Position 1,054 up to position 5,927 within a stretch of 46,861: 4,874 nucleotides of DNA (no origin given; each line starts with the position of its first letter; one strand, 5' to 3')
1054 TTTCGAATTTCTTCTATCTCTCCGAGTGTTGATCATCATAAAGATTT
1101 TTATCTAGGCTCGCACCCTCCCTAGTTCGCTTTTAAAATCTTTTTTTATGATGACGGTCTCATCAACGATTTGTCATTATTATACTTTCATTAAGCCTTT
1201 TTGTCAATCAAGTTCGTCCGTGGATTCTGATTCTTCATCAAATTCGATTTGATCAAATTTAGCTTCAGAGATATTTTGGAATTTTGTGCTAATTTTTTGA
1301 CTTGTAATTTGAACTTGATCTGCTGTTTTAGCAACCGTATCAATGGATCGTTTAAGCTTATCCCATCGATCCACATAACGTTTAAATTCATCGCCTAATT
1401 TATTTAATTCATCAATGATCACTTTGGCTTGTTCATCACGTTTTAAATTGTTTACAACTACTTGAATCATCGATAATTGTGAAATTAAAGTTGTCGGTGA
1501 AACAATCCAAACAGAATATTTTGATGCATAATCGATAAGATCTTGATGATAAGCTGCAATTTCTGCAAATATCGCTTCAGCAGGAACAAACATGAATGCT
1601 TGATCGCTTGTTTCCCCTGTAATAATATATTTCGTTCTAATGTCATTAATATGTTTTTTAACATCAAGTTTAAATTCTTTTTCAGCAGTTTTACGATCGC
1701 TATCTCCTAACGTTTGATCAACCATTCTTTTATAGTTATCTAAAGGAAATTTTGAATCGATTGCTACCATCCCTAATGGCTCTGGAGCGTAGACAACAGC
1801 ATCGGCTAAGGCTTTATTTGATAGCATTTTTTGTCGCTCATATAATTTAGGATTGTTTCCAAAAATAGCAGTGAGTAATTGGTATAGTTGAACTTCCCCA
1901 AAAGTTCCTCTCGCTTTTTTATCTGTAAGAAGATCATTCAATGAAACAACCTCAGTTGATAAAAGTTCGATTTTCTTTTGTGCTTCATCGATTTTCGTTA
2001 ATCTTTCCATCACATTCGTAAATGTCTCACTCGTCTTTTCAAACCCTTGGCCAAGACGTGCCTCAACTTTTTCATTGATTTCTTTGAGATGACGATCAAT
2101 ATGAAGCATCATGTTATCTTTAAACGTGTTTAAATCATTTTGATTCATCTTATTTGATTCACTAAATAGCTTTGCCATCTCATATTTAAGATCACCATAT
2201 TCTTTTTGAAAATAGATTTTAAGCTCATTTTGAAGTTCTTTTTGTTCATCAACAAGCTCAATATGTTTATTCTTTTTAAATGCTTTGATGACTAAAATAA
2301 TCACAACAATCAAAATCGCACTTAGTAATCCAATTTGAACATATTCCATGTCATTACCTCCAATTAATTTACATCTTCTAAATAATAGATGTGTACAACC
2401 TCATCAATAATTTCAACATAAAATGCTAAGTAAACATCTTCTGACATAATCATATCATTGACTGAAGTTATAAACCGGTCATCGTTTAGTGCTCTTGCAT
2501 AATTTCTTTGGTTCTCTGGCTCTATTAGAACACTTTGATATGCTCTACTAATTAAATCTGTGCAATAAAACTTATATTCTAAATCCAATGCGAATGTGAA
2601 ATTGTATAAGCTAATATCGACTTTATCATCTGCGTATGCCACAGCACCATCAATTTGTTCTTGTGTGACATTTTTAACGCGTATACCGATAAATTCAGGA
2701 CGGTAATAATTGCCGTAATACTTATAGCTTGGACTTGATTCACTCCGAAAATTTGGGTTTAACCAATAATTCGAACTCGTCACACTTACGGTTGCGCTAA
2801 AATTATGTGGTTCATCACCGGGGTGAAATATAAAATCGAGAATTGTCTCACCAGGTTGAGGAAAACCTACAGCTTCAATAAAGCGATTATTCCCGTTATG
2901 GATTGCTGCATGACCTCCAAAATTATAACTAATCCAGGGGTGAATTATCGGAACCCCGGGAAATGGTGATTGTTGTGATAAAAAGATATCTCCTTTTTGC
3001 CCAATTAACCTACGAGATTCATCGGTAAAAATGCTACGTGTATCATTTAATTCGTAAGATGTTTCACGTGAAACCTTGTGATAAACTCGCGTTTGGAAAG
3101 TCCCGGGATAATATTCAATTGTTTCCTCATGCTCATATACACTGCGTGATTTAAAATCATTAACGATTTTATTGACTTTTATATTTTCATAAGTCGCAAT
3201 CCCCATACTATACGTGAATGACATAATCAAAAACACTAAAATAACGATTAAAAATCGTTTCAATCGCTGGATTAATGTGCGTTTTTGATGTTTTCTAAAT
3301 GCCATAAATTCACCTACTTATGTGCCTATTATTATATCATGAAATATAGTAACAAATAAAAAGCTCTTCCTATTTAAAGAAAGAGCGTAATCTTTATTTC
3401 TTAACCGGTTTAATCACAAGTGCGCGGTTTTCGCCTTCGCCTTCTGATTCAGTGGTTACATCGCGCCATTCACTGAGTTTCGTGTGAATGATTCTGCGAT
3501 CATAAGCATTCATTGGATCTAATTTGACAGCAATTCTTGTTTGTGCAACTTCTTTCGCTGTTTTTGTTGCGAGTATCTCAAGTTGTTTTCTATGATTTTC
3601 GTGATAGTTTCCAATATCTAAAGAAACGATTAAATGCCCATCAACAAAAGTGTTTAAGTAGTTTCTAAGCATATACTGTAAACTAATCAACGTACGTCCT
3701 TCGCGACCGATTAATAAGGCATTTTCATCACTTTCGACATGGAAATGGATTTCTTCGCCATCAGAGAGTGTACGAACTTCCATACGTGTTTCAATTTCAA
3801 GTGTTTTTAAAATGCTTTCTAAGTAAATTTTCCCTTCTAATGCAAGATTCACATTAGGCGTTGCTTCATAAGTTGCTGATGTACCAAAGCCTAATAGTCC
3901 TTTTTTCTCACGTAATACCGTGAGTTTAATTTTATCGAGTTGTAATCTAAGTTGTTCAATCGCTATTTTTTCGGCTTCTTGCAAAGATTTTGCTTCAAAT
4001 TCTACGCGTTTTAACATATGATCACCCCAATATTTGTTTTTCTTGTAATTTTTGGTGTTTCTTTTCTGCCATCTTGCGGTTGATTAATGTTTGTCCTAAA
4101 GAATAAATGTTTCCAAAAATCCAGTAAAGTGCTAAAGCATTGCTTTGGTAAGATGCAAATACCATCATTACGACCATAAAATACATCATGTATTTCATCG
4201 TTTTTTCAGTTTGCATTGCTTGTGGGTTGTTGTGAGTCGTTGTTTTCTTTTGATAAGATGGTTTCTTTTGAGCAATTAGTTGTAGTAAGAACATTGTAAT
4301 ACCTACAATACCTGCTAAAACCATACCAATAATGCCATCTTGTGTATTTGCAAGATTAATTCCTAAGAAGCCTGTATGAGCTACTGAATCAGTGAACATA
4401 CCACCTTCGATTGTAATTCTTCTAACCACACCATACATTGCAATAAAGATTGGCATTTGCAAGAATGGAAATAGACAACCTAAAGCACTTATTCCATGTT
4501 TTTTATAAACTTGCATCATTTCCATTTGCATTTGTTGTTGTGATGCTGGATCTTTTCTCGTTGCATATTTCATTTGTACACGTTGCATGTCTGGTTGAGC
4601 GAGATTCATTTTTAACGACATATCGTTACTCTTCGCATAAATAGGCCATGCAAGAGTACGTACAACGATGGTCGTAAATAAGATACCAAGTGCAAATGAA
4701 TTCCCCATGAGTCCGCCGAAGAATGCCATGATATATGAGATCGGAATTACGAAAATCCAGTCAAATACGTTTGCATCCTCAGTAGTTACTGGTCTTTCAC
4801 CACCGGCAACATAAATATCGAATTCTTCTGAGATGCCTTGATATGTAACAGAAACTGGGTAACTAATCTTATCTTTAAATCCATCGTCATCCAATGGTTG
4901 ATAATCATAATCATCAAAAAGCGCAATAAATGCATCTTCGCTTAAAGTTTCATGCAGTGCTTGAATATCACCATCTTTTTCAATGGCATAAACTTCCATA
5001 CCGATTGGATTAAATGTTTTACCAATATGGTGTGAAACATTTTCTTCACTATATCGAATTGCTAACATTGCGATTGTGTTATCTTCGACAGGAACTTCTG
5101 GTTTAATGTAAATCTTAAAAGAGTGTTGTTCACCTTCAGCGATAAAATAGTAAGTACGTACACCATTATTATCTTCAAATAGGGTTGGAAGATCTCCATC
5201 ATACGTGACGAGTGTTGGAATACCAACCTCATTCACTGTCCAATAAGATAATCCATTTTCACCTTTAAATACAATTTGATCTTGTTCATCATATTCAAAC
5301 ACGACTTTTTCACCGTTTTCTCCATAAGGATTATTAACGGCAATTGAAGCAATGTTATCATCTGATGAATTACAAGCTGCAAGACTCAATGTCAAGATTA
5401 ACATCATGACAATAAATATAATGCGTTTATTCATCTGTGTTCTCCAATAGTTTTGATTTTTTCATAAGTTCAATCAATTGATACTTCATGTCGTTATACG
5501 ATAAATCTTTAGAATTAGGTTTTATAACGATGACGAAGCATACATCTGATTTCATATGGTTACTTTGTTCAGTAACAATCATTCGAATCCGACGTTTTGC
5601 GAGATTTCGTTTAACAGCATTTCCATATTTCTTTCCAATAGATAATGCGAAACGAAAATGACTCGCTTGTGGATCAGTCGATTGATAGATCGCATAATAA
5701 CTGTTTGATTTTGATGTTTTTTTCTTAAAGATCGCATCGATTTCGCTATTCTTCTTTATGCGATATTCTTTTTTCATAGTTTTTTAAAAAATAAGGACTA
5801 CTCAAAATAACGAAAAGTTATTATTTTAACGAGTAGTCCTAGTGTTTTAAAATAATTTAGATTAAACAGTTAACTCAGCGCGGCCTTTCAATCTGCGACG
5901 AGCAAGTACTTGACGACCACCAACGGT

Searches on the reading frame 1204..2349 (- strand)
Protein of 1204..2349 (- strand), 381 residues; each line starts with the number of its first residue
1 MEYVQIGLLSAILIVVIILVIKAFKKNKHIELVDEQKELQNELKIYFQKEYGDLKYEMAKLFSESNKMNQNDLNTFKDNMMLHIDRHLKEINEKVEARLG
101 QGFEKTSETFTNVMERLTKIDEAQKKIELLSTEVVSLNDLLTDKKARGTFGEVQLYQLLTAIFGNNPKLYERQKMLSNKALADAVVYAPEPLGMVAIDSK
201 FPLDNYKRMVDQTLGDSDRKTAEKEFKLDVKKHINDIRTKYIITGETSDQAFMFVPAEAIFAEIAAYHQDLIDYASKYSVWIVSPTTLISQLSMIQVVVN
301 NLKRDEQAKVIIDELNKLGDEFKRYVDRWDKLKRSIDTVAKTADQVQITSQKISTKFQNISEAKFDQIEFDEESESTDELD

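Call 54: search_protein_families(library=pfam, proteins=[window:1204-2349:-], max_evalue=0.00001)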
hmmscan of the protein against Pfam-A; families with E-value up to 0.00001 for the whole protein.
window:1204-2349:- (381 aa): 1 family
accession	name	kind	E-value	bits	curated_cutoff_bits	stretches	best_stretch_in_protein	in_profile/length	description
PF02646.22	RmuC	-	1.8e-57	195.1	26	1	87-366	2-287/291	RmuC family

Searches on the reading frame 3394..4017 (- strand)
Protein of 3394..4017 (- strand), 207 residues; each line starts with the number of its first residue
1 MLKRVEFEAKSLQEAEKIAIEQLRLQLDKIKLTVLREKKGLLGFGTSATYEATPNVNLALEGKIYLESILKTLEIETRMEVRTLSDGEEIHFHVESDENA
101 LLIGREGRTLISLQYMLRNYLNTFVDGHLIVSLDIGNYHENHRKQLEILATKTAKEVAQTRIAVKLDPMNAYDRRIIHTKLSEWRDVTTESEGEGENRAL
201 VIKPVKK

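Call 54: search_protein_families(library=pfam, proteins=[window:3394-4017:-], max_evalue=0.00001)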
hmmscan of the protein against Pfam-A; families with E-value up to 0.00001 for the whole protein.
window:3394-4017:- (207 aa): 3 families
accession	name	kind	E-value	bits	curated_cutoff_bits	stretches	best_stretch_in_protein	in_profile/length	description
PF01424.28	R3H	-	3.9e-17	62.5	26.8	1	145-204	2-60/60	R3H domain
PF13083.13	KH_KhpA-B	-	5.1e-09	36.4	32.1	1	66-123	4-64/73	KhpA/KhpB, KH domain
PF14804.11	Jag_N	-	1.9e-06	28.6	25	1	7-46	1-41/50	Jag N-terminus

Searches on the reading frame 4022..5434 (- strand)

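Call 54: search_protein_families(library=pfam, proteins=[window:4022-5434:-], max_evalue=0.00001)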
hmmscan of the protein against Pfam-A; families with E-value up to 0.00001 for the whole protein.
window:4022-5434:- (470 aa): 1 family
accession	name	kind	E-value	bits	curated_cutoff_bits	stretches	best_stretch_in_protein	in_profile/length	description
PF02096.25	60KD_IMP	-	1e-35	123.6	35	1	248-453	2-162/163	60Kd inner membrane protein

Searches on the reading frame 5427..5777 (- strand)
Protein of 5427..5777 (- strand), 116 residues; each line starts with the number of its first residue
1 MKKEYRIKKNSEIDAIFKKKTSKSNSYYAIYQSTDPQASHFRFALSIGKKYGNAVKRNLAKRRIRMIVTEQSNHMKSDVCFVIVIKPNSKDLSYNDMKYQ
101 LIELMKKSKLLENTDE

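Call 54: search_protein_families(library=pfam, proteins=[window:5427-5777:-], max_evalue=0.00001)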
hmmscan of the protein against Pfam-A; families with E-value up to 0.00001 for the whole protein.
window:5427-5777:- (116 aa): 1 family
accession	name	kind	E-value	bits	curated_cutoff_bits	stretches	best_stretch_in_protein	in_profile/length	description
PF00825.24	Ribonuclease_P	-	2.2e-24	86.1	22.3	1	1-107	1-107/109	Ribonuclease P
